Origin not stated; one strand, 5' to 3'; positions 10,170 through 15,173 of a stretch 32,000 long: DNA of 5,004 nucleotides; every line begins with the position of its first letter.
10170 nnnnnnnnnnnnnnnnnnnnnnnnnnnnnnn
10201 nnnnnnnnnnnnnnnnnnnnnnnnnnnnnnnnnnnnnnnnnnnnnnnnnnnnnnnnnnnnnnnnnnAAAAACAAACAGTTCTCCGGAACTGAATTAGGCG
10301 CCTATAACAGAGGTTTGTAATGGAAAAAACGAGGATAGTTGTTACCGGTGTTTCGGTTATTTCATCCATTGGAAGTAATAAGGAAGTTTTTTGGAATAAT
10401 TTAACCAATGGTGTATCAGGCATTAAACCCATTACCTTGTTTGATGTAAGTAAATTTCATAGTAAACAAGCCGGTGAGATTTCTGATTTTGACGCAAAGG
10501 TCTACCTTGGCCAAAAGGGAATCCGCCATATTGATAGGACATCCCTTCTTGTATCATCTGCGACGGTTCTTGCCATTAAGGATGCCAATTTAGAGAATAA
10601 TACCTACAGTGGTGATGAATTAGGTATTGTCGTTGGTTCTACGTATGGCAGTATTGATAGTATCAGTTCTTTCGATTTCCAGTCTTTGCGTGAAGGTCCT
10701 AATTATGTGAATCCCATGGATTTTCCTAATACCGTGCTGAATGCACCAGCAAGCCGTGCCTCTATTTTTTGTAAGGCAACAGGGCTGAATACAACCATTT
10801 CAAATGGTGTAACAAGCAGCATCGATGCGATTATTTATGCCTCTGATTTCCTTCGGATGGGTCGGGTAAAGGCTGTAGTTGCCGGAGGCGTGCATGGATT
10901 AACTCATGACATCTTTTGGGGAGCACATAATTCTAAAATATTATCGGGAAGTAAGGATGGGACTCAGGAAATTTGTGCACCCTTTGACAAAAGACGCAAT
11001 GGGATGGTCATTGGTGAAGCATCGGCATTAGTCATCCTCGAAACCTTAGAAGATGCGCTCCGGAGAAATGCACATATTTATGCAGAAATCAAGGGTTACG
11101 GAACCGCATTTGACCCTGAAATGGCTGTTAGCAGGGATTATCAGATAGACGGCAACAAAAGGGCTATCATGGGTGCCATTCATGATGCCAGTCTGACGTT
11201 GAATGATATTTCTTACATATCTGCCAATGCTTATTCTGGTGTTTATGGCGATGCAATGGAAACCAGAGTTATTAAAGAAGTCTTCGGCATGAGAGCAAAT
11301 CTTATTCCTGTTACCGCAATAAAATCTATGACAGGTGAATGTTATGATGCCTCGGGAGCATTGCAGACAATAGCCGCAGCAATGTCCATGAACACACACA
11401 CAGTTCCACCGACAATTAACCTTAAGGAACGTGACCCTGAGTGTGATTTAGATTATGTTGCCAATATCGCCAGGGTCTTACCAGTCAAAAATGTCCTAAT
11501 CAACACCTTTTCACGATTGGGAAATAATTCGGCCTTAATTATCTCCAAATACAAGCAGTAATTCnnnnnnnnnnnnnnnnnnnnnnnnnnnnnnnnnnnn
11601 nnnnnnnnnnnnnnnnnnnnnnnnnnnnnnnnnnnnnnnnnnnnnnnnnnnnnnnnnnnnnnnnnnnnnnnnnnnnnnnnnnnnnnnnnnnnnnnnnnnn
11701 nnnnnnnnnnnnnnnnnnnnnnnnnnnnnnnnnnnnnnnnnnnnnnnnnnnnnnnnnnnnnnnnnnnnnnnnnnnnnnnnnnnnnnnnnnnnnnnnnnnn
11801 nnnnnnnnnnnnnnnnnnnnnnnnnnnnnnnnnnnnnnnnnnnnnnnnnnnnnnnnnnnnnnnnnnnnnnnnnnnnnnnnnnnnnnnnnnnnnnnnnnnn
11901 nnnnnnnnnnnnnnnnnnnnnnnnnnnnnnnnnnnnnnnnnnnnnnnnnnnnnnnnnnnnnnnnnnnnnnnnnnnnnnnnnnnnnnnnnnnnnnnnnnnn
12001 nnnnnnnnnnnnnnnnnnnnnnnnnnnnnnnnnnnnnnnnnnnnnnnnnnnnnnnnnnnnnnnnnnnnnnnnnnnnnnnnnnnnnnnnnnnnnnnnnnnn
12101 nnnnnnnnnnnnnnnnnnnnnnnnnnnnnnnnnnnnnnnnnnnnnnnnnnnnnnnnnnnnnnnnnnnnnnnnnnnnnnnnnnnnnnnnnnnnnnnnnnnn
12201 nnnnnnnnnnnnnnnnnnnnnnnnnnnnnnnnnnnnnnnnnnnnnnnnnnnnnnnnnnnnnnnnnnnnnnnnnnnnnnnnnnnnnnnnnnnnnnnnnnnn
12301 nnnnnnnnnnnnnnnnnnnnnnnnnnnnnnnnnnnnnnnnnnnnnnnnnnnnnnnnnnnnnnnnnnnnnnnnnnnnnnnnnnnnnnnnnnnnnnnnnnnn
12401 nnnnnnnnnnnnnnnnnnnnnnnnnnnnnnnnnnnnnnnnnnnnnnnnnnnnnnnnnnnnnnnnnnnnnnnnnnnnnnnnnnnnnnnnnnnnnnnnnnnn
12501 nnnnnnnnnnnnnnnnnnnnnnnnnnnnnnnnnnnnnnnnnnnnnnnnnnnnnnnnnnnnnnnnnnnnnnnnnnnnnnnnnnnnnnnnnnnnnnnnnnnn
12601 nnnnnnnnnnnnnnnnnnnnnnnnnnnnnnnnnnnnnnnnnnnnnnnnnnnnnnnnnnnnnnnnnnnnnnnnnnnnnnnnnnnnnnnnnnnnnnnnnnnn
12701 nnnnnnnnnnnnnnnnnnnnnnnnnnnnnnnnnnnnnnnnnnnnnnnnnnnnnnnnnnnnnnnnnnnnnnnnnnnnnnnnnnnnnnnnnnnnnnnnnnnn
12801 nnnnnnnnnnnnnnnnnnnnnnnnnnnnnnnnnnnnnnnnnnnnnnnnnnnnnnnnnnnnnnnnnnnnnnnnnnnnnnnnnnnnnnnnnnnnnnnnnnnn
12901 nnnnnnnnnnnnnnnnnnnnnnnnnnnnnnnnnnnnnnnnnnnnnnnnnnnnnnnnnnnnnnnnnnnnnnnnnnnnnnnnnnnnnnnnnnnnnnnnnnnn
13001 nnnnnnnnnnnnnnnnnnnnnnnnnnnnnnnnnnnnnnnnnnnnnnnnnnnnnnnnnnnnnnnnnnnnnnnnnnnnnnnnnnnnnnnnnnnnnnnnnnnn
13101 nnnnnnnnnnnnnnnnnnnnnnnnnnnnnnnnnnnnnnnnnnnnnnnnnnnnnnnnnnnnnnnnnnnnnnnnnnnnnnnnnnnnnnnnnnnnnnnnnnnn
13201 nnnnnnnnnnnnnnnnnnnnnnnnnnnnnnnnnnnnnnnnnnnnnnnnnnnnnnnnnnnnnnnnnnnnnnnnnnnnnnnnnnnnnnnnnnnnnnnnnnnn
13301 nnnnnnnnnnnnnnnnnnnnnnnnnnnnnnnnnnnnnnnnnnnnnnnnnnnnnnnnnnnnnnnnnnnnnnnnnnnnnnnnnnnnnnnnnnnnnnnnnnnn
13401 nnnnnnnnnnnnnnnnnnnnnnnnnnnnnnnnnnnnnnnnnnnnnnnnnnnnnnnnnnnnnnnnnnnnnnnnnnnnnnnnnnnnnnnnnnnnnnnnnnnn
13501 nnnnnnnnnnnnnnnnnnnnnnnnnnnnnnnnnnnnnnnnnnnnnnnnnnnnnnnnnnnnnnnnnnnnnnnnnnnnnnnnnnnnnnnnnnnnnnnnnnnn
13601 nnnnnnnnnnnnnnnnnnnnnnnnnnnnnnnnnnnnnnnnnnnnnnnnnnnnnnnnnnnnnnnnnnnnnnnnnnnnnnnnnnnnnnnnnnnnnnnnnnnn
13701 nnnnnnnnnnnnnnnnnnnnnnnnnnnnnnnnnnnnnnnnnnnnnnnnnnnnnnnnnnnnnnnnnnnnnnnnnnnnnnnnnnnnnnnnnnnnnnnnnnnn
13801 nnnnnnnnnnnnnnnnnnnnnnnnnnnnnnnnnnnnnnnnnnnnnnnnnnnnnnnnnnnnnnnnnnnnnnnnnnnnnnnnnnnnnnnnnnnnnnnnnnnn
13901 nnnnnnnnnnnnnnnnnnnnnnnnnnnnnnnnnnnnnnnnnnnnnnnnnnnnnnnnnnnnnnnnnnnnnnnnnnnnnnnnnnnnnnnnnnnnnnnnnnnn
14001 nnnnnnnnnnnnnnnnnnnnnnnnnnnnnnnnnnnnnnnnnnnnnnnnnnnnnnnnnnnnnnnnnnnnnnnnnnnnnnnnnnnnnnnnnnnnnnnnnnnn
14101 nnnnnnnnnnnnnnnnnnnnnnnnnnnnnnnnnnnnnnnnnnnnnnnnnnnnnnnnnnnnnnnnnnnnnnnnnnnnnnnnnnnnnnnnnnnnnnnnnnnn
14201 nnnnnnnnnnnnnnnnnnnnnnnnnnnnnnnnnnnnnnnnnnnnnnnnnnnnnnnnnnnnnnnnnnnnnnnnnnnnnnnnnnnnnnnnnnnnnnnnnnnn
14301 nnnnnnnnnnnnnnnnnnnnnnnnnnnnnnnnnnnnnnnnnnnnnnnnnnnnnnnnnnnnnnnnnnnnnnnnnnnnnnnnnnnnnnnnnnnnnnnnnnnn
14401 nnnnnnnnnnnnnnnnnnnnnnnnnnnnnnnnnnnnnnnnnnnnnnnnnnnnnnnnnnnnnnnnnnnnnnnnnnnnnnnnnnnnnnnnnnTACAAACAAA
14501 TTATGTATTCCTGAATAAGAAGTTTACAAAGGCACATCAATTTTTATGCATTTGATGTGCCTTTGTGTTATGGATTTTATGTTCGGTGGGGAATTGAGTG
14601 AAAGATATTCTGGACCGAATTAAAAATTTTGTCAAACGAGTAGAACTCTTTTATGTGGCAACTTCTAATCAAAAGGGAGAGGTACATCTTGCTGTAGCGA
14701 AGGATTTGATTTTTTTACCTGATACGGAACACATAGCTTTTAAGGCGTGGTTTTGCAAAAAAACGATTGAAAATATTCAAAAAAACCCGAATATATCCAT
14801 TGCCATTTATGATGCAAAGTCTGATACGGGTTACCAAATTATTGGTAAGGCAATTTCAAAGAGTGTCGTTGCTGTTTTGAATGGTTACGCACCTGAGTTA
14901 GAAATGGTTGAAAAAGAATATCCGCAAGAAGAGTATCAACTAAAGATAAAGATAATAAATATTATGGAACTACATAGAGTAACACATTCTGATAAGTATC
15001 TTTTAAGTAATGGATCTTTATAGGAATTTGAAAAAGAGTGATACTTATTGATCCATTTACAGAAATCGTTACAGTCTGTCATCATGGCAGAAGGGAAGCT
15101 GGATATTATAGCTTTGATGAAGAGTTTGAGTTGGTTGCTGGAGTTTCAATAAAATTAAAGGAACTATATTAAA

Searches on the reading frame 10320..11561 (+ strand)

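Call 34: search_protein_families(library=pfam, proteins=[window:10320-11561:+], max_evalue=0.00001)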
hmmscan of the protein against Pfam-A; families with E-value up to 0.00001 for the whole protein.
window:10320-11561:+ (413 aa): 2 families
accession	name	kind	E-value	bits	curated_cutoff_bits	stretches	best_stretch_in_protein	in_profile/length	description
PF00109.32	ketoacyl-synt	-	7.8e-34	117.8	20.8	1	4-246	2-252/252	Beta-ketoacyl synthase, N-terminal domain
PF02801.28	Ketoacyl-synt_C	-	1.2e-22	80.6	20.8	1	254-368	1-118/119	Beta-ketoacyl synthase, C-terminal domain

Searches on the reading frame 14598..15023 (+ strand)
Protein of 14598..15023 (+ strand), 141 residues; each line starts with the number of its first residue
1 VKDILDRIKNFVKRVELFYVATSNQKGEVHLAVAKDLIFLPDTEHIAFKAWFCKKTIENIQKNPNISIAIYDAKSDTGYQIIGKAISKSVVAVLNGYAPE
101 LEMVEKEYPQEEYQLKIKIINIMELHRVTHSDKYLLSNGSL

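Call 35: search_protein_families(library=pfam, proteins=[window:14598-15023:+], max_evalue=0.00001)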
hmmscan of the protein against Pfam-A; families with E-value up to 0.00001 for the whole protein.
window:14598-15023:+ (141 aa): 1 family
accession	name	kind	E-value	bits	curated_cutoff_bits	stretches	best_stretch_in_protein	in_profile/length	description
PF01243.27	PNPOx_N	-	5.9e-08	33.5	28.1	1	6-85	3-73/120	Pyridoxamine 5'-phosphate oxidase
